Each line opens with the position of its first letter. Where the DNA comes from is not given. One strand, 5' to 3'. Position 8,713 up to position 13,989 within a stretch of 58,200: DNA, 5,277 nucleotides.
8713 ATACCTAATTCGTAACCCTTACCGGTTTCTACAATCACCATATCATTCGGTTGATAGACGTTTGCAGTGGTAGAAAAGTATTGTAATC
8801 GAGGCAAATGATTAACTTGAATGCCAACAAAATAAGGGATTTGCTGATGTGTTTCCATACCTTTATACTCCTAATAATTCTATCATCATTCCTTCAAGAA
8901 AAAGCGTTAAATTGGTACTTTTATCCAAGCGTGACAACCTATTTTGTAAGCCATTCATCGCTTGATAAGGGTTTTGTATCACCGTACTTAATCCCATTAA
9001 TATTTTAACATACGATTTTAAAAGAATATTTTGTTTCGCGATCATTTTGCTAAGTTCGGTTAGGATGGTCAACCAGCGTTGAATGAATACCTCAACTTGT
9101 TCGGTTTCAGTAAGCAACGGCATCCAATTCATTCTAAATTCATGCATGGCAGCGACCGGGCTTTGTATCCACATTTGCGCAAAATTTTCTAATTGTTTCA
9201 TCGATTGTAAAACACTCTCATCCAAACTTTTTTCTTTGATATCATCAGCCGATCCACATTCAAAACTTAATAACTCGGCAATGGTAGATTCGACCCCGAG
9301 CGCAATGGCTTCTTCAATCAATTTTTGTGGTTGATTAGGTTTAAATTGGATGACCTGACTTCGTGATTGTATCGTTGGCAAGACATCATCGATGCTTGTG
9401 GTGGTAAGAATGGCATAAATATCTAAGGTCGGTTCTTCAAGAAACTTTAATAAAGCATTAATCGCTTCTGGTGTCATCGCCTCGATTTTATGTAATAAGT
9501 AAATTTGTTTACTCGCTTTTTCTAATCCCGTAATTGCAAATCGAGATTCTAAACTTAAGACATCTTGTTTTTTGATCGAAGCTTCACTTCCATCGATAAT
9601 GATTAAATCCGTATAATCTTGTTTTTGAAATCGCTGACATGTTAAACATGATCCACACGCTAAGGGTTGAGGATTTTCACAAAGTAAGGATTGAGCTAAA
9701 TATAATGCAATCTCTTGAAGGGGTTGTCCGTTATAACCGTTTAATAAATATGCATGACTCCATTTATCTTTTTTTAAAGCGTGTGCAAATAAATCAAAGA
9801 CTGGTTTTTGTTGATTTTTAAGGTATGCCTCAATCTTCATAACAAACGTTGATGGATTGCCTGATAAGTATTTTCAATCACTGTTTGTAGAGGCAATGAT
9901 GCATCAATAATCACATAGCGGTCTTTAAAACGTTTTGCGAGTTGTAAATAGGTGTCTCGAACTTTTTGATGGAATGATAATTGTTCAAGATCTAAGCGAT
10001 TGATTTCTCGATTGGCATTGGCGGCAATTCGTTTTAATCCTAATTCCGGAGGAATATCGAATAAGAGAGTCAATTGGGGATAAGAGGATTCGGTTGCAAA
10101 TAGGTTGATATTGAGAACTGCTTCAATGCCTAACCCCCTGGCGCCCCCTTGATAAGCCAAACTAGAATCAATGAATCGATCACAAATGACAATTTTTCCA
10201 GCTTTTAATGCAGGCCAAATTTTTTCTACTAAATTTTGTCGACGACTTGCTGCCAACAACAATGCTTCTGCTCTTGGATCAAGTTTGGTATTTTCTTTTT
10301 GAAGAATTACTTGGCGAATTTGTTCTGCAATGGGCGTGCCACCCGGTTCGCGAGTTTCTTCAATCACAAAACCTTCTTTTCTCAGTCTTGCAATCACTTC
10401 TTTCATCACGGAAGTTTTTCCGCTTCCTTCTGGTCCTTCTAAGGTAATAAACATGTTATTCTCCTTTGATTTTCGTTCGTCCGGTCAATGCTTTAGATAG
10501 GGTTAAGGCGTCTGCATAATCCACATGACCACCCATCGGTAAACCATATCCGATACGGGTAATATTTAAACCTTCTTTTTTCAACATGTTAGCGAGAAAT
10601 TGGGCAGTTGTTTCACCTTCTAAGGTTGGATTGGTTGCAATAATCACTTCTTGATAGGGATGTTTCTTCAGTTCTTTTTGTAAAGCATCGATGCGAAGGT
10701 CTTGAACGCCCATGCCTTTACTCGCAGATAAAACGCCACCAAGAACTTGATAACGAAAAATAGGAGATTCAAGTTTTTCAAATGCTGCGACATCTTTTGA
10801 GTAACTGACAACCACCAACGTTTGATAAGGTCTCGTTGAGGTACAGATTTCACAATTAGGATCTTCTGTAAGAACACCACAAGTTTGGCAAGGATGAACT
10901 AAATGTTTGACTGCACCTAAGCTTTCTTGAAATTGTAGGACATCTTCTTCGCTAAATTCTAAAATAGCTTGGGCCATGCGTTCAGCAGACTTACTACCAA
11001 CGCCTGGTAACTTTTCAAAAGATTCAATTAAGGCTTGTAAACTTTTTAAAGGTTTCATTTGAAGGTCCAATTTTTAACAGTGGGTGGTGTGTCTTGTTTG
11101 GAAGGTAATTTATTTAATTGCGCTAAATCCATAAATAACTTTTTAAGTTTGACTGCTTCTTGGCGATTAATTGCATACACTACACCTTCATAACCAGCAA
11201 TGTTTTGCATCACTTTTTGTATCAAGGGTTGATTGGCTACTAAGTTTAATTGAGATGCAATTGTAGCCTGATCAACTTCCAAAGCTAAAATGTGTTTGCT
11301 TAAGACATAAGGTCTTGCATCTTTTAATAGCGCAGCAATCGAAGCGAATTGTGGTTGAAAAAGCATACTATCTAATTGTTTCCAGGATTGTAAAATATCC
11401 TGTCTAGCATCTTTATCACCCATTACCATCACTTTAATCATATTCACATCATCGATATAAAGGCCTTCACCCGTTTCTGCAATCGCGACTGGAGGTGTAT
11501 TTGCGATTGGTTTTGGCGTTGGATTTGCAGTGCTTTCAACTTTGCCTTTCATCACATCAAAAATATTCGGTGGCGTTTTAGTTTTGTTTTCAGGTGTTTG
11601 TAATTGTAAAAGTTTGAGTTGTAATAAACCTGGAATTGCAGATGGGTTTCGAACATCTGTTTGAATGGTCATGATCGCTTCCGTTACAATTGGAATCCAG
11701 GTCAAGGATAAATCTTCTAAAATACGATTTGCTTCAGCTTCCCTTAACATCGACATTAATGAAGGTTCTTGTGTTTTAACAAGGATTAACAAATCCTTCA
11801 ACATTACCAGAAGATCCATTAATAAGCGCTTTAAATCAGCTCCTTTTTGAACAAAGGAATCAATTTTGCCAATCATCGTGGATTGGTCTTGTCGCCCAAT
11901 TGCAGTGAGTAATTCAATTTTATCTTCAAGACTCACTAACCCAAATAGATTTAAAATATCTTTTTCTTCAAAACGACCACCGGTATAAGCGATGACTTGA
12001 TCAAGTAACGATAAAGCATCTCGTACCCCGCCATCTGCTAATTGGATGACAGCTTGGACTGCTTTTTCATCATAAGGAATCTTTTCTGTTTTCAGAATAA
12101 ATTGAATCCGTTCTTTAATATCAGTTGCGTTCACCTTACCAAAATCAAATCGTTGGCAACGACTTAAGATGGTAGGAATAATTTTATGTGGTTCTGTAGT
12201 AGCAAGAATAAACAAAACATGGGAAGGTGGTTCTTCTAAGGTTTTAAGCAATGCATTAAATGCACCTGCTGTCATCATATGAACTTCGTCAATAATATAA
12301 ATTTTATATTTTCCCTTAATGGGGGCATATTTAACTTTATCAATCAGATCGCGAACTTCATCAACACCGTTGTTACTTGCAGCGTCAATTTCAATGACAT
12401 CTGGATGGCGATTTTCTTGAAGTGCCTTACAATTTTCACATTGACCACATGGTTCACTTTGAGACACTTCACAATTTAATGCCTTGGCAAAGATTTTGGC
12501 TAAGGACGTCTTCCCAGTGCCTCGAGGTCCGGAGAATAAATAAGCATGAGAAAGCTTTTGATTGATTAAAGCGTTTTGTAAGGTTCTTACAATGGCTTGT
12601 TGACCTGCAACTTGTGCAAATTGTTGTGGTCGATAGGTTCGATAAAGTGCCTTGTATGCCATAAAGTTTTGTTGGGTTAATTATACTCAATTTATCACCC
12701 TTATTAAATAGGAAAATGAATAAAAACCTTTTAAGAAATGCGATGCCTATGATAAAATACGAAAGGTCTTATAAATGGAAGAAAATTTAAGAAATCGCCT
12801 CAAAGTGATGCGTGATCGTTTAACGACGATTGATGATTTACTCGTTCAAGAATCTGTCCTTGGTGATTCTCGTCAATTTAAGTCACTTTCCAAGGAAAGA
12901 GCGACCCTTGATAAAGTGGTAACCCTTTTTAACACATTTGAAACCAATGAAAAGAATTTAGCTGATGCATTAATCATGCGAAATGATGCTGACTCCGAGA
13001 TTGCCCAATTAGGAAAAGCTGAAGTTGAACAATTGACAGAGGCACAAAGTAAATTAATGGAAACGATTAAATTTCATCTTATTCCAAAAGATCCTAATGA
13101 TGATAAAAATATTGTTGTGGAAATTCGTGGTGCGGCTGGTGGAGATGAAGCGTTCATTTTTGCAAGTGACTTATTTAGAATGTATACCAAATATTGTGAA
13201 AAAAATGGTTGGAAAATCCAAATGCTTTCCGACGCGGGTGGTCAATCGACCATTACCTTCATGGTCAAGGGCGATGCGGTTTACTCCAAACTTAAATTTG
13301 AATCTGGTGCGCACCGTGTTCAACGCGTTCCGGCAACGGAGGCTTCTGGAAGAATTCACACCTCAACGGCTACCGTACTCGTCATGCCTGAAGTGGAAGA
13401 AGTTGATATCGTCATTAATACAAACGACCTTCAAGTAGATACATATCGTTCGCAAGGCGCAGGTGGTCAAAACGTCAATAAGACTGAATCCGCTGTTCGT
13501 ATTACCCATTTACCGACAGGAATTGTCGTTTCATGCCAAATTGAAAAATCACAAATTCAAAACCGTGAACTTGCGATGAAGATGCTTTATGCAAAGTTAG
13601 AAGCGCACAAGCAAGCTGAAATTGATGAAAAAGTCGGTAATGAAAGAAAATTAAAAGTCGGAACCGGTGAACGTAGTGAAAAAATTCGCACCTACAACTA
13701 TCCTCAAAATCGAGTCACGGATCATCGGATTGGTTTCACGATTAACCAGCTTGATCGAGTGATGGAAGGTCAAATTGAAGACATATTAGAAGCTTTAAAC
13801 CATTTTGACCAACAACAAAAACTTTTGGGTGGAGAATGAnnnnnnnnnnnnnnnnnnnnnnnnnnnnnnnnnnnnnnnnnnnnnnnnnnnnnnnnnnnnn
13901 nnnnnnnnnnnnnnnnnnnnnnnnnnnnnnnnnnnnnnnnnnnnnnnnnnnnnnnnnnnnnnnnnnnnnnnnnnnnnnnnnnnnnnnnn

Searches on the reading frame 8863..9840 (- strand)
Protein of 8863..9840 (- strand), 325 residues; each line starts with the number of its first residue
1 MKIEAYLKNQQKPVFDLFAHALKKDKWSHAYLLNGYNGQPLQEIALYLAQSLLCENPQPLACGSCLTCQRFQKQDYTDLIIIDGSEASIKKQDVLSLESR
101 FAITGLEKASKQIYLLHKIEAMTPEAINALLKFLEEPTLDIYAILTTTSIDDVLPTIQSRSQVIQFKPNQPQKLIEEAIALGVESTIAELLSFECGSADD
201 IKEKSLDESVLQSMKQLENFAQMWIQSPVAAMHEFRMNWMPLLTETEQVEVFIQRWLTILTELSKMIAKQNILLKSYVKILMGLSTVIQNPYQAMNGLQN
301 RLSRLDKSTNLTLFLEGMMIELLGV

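Call 78: search_protein_families(library=pfam, proteins=[window:8863-9840:-], max_evalue=0.0001)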
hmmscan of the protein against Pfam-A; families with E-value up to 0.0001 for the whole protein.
window:8863-9840:- (325 aa): 1 family
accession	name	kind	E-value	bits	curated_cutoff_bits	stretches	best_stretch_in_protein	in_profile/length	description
PF13177.12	DNA_pol3_delta2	-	5e-48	163.6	27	1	11-169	2-160/161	DNA polymerase III, delta subunit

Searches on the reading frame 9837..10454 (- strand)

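Call 78: search_protein_families(library=pfam, proteins=[window:9837-10454:-], max_evalue=0.0001)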
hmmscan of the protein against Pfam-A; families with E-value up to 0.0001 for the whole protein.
window:9837-10454:- (205 aa): 3 families
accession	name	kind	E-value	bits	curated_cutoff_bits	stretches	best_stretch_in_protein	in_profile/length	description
PF02223.23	Thymidylate_kin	-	2.5e-52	177.7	27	1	5-192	1-181/185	Thymidylate kinase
PF13521.12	AAA_28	-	6e-07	30.3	27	1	3-173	2-150/164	AAA domain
PF13191.12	AAA_16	-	6e-05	24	32.6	1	3-72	27-96/167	AAA ATPase domain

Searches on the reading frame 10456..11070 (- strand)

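Call 79: search_protein_families(library=pfam, proteins=[window:10456-11070:-], max_evalue=0.0001)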
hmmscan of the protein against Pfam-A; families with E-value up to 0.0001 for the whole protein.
window:10456-11070:- (204 aa): 5 families
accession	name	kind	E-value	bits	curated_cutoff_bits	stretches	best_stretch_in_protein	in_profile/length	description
PF13662.12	Toprim_4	-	4.2e-18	65.8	25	1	84-173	2-84/85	Toprim domain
PF21176.3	RecR_HhH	-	6.2e-14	52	27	1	11-53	1-43/45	RecR, helix-hairpin-helix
PF21175.2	RecR_C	-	2.9e-10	39.8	22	1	176-199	1-24/24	RecR, C-terminal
PF01751.28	Toprim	-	2e-09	38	23.1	1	84-166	1-82/96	Toprim domain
PF02132.21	RecR_ZnF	-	8.7e-05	22.7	22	0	58-78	1-21/21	RecR, Cys4-zinc finger domain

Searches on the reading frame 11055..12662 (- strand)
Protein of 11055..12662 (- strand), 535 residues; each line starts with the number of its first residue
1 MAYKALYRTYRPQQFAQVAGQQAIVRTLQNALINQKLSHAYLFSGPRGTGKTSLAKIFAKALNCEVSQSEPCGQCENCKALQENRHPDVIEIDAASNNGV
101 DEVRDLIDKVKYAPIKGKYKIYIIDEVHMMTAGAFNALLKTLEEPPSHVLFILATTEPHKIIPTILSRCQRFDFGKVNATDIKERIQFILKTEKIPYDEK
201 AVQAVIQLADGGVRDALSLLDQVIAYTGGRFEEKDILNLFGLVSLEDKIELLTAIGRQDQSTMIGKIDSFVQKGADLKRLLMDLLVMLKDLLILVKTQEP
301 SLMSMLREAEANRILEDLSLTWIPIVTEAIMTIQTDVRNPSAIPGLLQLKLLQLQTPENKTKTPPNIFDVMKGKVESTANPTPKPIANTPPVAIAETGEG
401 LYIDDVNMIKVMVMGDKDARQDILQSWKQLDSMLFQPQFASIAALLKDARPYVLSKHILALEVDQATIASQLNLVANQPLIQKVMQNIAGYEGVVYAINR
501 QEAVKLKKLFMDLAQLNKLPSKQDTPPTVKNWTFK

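Call 79: search_protein_families(library=pfam, proteins=[window:11055-12662:-], max_evalue=0.0001)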
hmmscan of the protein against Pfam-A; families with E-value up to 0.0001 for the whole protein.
window:11055-12662:- (535 aa): 10 families
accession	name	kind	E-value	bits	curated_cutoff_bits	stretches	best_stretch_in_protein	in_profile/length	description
PF13177.12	DNA_pol3_delta2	-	4.2e-53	180.1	27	1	20-176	1-159/161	DNA polymerase III, delta subunit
PF22608.2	DNAX_ATPase_lid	-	1.7e-15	57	27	1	182-229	2-49/49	DNA polymerase III clamp loader subunit, ATPase lid domain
PF00004.35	AAA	-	2.3e-15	57.6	21.2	1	42-171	2-125/131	ATPase family associated with various cellular activities (AAA)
PF12169.13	DNA_pol3_gamma3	-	2.7e-07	30.9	24.4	1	233-339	3-112/143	DNA polymerase III subunits gamma and tau domain III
PF07728.20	AAA_5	-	2.2e-06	28.1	22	1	42-145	3-93/139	AAA domain (dynein-related subfamily)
PF05496.18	RuvB_N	-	3.8e-06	27.2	27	1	11-69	2-64/159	Holliday junction DNA helicase RuvB P-loop domain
PF13401.12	AAA_22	-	2.2e-05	25.2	27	0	42-155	9-122/130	AAA domain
PF12775.13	AAA_7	-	7.5e-05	22.8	25.8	0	31-65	28-60/181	P-loop containing dynein motor region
PF03215.21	Rad17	-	7.6e-05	23.2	23.8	0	7-69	10-76/186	Rad17 P-loop domain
PF06068.19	TIP49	-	8.4e-05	22.3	23.8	0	91-156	249-311/347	TIP49 P-loop domain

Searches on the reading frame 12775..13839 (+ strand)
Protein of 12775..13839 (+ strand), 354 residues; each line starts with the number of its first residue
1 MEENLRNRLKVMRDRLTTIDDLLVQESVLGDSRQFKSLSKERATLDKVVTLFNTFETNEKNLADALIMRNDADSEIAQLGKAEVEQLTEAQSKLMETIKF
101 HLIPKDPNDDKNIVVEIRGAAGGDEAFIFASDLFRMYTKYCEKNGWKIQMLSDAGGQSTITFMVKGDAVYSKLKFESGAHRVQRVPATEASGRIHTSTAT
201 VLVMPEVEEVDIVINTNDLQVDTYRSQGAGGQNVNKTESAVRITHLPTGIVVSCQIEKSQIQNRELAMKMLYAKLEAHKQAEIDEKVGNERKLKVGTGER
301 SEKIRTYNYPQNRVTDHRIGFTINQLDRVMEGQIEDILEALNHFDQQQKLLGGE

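Call 79: search_protein_families(library=pfam, proteins=[window:12775-13839:+], max_evalue=0.0001)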
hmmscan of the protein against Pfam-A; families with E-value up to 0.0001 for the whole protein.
window:12775-13839:+ (354 aa): 2 families
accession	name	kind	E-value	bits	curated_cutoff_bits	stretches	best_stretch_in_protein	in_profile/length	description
PF03462.23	PCRF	-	5.4e-62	209.5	24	1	13-201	2-194/194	PCRF domain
PF00472.26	RF-1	-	6.8e-42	142.5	35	1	208-318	1-116/116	RF-1 domain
